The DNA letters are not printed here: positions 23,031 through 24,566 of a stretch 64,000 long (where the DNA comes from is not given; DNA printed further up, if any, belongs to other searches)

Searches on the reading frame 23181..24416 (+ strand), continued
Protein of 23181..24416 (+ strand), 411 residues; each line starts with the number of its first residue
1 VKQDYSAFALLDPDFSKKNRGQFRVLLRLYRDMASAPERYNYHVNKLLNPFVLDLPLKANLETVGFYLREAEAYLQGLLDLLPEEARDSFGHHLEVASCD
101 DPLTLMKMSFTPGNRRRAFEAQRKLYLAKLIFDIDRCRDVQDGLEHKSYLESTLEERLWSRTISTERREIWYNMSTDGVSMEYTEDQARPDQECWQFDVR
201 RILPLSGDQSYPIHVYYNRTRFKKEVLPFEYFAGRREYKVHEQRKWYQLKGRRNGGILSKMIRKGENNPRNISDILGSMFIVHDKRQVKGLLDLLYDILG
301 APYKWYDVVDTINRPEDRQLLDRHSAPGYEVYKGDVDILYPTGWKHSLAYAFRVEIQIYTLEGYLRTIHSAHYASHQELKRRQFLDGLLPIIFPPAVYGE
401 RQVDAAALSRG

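Call 26: search_protein_families(library=ncbifam, proteins=[P0163, P0171, P0178, P0197, P0199, P0204, P0214, P0221, P0224, P0234], max_evalue=0.01)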
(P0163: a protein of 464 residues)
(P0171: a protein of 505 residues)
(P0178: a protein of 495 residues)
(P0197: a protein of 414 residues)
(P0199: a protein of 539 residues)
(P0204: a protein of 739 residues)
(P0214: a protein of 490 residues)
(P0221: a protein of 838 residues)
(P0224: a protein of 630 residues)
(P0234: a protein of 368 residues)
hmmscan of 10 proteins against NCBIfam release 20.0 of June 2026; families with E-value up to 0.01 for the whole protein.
P0163 (464 aa): 1 family
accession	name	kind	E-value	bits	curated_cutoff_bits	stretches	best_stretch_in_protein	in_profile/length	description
NF053745.1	AAntcapLigBacD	equivalog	0.0012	17.4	850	1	249-330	149-230/471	alanine--anticapsin ligase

P0171 (505 aa): 0 families

P0178 (495 aa): 0 families

P0197 (414 aa): 2 families
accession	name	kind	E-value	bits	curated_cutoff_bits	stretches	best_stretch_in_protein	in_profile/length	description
TIGR04562.1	TIGR04562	subfamily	0.0051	16.1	140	0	238-315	147-227/356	TIGR04552 family protein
TIGR04552.1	TIGR04552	subfamily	0.0084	15.5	125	0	241-315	151-228/352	TIGR04552 family protein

P0199 (539 aa): 2 families
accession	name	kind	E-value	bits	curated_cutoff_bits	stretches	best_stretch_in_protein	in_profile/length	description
TIGR04552.1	TIGR04552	subfamily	0.00071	19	125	1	354-416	147-211/352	TIGR04552 family protein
TIGR04562.1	TIGR04562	subfamily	0.001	18.3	140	1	357-416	152-210/356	TIGR04552 family protein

P0204 (739 aa): 2 families
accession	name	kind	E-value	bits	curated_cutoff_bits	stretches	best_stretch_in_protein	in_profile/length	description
TIGR04562.1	TIGR04562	subfamily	0.0042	16.3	140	1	266-323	151-211/356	TIGR04552 family protein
TIGR04552.1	TIGR04552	subfamily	0.0078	15.6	125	0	269-323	155-212/352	TIGR04552 family protein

P0214 (490 aa): 2 families
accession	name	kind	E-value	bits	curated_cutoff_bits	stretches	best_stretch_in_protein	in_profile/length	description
TIGR04552.1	TIGR04552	subfamily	0.0042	16.4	125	0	296-371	139-213/352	TIGR04552 family protein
TIGR04562.1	TIGR04562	subfamily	0.0064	15.7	140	0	302-371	143-212/356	TIGR04552 family protein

P0221 (838 aa): 1 family
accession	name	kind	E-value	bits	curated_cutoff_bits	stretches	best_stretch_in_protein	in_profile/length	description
TIGR04562.1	TIGR04562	subfamily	0.0026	17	140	0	647-698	163-215/356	TIGR04552 family protein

P0224 (630 aa): 0 families

P0234 (368 aa): 2 families
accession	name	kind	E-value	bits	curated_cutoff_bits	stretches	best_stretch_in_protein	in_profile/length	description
TIGR04562.1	TIGR04562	subfamily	4.7e-06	26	140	1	264-344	264-350/356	TIGR04552 family protein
TIGR04552.1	TIGR04552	subfamily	7.9e-05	22.1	125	1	246-344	245-346/352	TIGR04552 family protein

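Call 27: fold_search(model_id=the predicted structure, library=pdb)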
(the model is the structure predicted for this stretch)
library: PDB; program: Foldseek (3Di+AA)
matches with E <= 10: 387; with E <= 0.001: 13
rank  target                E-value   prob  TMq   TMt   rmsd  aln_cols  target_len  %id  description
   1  3l9d_A                1.9e-04  1.00  0.21  0.41  17.1       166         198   24  The Crystal Structure of smu.1046c from Streptococcus mutans UA159 (released 2011-01-12)
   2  3l9d_B                2.3e-04  1.00  0.22  0.42  17.1       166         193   24  The Crystal Structure of smu.1046c from Streptococcus mutans UA159 (released 2011-01-12)
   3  5ded_F                3.3e-04  1.00  0.22  0.44  12.3       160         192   22  Crystal structure of the small alarmone synthethase 1 from Bacillus subtilis bound to its product pppGpp (released 2015-10-28)
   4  6ewz_A                3.4e-04  1.00  0.24  0.47  13.2       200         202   14  Crystal structure of RelP (SAS2) from Staphylococcus aureus bound to AMPCPP and GTP in the pre-catalytic state (released 2018-01-24)
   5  5ded_D                4.0e-04  1.00  0.22  0.46   9.1       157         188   22  Crystal structure of the small alarmone synthethase 1 from Bacillus subtilis bound to its product pppGpp (released 2015-10-28)
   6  6ex0_A                4.2e-04  1.00  0.26  0.51  12.6       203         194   13  Crystal structure of RelP (SAS2) from Staphylococcus aureus bound to pppGpp in the post-catalytic state (released 2018-01-24)
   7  5ded_E                5.3e-04  1.00  0.20  0.41   9.1       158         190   20  Crystal structure of the small alarmone synthethase 1 from Bacillus subtilis bound to its product pppGpp (released 2015-10-28)
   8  6fgx_A                5.6e-04  1.00  0.25  0.49  13.2       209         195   13  Crystal structure of the small alarmone synthethase 2 from Staphylococcus aureus bound to AMPCPP (released 2018-02-07)
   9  5dec_A                6.4e-04  1.00  0.21  0.43   9.5       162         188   23  Crystal structure of the small alarmone synthetase 1 from Bacillus subtilis (released 2015-10-28)
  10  5ded_C                6.8e-04  1.00  0.23  0.45   9.7       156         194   22  Crystal structure of the small alarmone synthethase 1 from Bacillus subtilis bound to its product pppGpp (released 2015-10-28)
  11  5dec_B                6.8e-04  1.00  0.23  0.45   9.5       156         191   22  Crystal structure of the small alarmone synthetase 1 from Bacillus subtilis (released 2015-10-28)
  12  6fgj_A                8.2e-04  1.00  0.26  0.51  12.8       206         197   14  Crystal structure of the small alarmone synthethase 2 from Staphylococcus aureus (released 2018-02-07)
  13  5ded_B                9.5e-04  1.00  0.23  0.46   9.7       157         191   21  Crystal structure of the small alarmone synthethase 1 from Bacillus subtilis bound to its product pppGpp (released 2015-10-28)
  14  6fgx_B                1.0e-03  1.00  0.25  0.51  12.4       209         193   14  Crystal structure of the small alarmone synthethase 2 from Staphylococcus aureus bound to AMPCPP (released 2018-02-07)
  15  5ded_H                1.1e-03  1.00  0.23  0.44   9.7       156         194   22  Crystal structure of the small alarmone synthethase 1 from Bacillus subtilis bound to its product pppGpp (released 2015-10-28)
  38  7oiw_B                1.3e-02  0.92  0.26  0.32  17.9       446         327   12  Structure of S. aureus Rel catalytic domains in complex with pppGpp (released 2022-06-01)
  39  24io_B                1.7e-02  0.99  0.25  0.30  11.8       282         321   11  Crystal structure of the RelSeq N-terminal domain from Streptococcus equisimilis in complex with pppGpp (released 2026-03-18)
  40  7oiw_A                3.0e-02  0.82  0.26  0.31  21.4       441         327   11  Structure of S. aureus Rel catalytic domains in complex with pppGpp (released 2022-06-01)
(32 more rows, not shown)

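Call 28: search_protein_families(library=pfam, proteins=[P0163, P0171, P0178, P0197, P0199, P0204, P0214, P0221, P0224, P0234], max_evalue=0.01)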
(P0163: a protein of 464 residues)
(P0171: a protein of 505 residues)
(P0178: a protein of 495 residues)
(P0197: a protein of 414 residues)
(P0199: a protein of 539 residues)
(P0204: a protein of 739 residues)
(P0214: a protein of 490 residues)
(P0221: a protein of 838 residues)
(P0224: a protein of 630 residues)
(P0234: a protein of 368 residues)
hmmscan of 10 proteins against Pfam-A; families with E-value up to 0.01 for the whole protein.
P0163 (464 aa): 1 family
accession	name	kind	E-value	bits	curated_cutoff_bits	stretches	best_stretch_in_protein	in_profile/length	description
PF04607.23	RelA_SpoT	-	0.006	17.3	27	0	262-342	6-76/113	Region found in RelA / SpoT proteins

P0171 (505 aa): 1 family
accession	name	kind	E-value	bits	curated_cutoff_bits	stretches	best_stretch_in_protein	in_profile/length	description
PF04607.23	RelA_SpoT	-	7.5e-05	23.4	27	0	280-333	2-53/113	Region found in RelA / SpoT proteins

P0178 (495 aa): 0 families

P0197 (414 aa): 0 families

P0199 (539 aa): 0 families

P0204 (739 aa): 2 families
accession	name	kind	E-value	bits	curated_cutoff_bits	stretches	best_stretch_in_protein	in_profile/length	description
PF00293.34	NUDIX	-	1.3e-10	41.8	21.1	1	604-722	10-128/134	NUDIX domain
PF04607.23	RelA_SpoT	-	0.0018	18.9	27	1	275-378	1-91/113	Region found in RelA / SpoT proteins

P0214 (490 aa): 0 families

P0221 (838 aa): 0 families

P0224 (630 aa): 0 families

P0234 (368 aa): 1 family
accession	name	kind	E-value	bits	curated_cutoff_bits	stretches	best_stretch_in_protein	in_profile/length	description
PF04607.23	RelA_SpoT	-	0.00023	21.9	27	1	213-339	6-111/113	Region found in RelA / SpoT proteins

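Call 30: search_protein_families(library=pfam, proteins=[P0212, P0239, P0231, P0240, P0252, P0266, P0232, P0209, P0241, P0258], max_evalue=0.01)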
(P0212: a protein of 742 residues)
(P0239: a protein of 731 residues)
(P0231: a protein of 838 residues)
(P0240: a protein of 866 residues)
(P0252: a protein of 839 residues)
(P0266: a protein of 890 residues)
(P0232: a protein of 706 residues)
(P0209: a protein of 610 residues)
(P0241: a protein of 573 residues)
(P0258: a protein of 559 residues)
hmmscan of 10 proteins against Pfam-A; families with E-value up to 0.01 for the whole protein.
P0212 (742 aa): 2 families
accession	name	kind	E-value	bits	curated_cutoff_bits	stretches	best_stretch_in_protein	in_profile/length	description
PF00293.34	NUDIX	-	2.6e-07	31.2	21.1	1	601-719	14-124/134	NUDIX domain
PF04607.23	RelA_SpoT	-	0.00019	22.1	27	1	276-327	2-52/113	Region found in RelA / SpoT proteins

P0239 (731 aa): 3 families
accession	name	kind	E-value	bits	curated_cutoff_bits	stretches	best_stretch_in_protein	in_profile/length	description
PF00293.34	NUDIX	-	2.1e-11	44.4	21.1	1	599-714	7-123/134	NUDIX domain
PF00156.33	Pribosyltran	-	3.5e-05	23.6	26.3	1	466-587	19-154/158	Phosphoribosyl transferase domain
PF22327.2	Nudt16-like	-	4.9e-05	23.8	27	1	608-669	21-83/161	U8 snoRNA-decapping enzyme-like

P0231 (838 aa): 0 families

P0240 (866 aa): 0 families

P0252 (839 aa): 0 families

P0266 (890 aa): 0 families

P0232 (706 aa): 1 family
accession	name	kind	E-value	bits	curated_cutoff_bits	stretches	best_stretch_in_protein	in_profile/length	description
PF00293.34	NUDIX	-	4.6e-11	43.3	21.1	1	567-690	10-130/134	NUDIX domain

P0209 (610 aa): 0 families

P0241 (573 aa): 0 families

P0258 (559 aa): 0 families

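Call 35: search_solved_structures(query=A2, max_evalue=10, show_alignments=4)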
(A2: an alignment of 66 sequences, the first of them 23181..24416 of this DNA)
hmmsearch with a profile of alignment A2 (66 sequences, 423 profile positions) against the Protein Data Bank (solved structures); distinct sequences matched with E-value up to 10: 12.
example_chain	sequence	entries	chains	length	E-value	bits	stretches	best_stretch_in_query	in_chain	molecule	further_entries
6fgk_A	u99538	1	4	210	0.00016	24.3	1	235-363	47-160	GTP pyrophosphokinase YwaC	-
5xnx_A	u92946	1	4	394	0.0017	21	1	238-296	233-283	Bifunctional (p)ppGpp synthase/hydrolase RelA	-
2be3_A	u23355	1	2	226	0.0087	18.7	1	233-363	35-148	GTP pyrophosphokinase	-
3l9d_A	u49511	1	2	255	0.02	17.5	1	239-363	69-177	Putative GTP pyrophosphokinase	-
9lni_A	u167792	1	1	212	0.039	16.5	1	79-202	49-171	ZZ1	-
7xtg_B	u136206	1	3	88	0.095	15.2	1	112-163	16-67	Sakacin-A immunity factor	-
5tp6_A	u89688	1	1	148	0.15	14.6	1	20-100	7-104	Calmodulin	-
7xno_B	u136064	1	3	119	0.18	14.3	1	111-163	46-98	Sakacin-A immunity factor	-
2eo4_A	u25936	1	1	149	0.2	14.2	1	216-279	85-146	150aa long hypothetical histidine triad nucleotide-binding protein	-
5tp5_A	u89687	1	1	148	0.43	13.1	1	21-100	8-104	Calmodulin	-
2p7h_A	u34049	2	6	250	0.58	12.6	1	60-133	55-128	Hypothetical protein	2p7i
7eqx_A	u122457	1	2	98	1.4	11.4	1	253-281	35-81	Carboxypeptidase B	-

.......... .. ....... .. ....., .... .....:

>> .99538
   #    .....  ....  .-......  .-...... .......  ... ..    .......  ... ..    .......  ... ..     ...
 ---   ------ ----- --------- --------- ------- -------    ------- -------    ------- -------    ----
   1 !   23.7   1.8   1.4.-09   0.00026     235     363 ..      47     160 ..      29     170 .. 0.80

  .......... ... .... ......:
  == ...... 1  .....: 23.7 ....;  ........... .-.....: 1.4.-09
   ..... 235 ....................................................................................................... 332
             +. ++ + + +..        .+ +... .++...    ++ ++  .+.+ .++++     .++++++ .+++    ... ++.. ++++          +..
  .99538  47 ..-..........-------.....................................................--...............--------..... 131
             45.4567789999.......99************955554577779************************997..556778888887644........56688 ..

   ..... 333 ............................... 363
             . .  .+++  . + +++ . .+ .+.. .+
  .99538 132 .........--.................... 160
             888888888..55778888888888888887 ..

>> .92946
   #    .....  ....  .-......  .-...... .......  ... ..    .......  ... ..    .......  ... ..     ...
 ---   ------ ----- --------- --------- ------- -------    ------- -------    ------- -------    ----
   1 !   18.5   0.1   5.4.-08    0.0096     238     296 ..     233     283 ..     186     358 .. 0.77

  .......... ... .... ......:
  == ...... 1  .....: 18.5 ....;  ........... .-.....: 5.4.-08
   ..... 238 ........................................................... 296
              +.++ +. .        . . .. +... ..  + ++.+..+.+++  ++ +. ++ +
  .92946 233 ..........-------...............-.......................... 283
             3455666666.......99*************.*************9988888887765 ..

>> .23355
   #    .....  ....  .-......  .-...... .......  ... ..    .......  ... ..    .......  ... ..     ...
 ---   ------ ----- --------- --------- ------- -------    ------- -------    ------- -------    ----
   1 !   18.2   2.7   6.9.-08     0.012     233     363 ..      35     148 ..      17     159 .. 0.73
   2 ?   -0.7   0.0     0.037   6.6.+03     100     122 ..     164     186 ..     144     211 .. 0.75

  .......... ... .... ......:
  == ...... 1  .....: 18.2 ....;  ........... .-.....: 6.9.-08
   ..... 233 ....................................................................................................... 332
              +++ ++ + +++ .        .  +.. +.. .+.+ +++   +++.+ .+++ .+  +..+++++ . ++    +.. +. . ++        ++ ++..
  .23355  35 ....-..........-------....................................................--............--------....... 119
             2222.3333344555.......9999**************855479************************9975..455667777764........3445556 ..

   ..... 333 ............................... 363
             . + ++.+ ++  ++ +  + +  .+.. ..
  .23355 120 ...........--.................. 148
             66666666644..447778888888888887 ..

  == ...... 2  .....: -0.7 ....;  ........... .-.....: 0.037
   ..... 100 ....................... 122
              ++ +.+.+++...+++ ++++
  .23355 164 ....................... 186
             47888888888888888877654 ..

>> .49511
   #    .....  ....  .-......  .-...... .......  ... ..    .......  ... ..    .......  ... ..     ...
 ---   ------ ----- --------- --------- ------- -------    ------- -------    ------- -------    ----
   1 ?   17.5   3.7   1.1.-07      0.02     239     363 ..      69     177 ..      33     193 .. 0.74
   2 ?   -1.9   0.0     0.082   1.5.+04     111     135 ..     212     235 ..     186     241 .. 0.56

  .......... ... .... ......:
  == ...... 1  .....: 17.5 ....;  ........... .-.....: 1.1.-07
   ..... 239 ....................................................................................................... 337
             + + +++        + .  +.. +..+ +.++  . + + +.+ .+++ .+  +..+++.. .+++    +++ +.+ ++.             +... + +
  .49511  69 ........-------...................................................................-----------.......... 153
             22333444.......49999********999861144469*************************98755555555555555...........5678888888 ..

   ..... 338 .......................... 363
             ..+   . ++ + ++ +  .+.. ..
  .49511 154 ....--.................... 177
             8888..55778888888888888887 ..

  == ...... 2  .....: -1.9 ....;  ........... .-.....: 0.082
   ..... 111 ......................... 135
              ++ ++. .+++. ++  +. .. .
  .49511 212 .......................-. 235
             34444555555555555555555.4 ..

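Call 42: search_protein_families(library=padloc, proteins=[window:23181-24416:+, P0204, P0239, P0221, P0234, P0171], max_evalue=0.01)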
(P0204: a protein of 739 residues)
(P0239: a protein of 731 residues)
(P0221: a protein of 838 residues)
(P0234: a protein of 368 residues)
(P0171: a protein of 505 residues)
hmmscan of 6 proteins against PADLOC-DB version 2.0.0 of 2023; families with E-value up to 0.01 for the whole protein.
window:23181-24416:+ (411 aa): 0 families

P0204 (739 aa): 0 families

P0239 (731 aa): 1 family
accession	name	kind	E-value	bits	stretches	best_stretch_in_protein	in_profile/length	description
PDLC04899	PDC-S07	-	0.00039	18.1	1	616-709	24-113/135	-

P0221 (838 aa): 0 families

P0234 (368 aa): 0 families

P0171 (505 aa): 0 families
